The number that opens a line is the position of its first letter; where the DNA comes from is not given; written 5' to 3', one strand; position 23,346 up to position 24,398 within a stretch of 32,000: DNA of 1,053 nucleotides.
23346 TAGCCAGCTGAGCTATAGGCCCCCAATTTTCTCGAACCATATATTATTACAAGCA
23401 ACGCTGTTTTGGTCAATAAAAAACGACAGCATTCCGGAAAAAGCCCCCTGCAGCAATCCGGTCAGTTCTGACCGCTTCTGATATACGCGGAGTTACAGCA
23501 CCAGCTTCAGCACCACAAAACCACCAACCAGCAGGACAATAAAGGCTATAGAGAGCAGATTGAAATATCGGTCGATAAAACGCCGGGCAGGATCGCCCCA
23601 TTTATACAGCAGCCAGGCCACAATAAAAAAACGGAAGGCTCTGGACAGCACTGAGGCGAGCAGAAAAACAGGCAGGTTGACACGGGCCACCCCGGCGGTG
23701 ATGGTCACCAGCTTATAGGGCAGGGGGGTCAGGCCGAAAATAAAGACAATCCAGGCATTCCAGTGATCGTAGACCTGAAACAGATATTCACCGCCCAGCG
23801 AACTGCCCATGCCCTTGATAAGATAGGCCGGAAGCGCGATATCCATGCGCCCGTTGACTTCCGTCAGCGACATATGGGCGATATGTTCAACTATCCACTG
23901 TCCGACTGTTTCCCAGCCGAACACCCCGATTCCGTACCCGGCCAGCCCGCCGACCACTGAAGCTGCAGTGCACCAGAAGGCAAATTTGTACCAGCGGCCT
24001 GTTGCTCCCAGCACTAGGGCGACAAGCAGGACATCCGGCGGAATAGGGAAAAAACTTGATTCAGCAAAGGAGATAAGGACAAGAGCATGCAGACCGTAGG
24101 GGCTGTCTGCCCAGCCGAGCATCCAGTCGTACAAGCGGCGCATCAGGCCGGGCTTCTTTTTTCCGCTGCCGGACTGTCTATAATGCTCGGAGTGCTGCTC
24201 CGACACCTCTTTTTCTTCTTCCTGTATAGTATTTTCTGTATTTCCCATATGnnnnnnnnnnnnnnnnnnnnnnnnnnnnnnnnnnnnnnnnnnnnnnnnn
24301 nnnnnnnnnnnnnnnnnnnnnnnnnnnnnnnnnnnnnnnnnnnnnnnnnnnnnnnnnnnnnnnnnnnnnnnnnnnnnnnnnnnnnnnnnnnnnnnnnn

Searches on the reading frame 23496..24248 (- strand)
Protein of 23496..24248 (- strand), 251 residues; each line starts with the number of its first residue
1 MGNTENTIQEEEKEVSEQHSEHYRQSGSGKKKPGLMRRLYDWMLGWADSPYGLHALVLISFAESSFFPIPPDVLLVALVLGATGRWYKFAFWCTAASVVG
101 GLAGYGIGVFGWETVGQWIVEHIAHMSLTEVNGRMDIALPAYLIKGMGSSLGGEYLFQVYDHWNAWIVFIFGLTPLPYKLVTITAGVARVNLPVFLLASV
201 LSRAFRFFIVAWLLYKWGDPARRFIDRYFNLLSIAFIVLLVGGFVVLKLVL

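Call 57: search_protein_families(library=pfam, proteins=[window:23496-24248:-], max_evalue=0.001)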
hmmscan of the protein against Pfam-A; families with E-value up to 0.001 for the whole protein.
window:23496-24248:- (251 aa): 1 family
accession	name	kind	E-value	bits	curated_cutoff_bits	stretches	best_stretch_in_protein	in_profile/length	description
PF09335.16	VTT_dom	-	4.1e-06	27.7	33.9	1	70-214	2-121/123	VTT domain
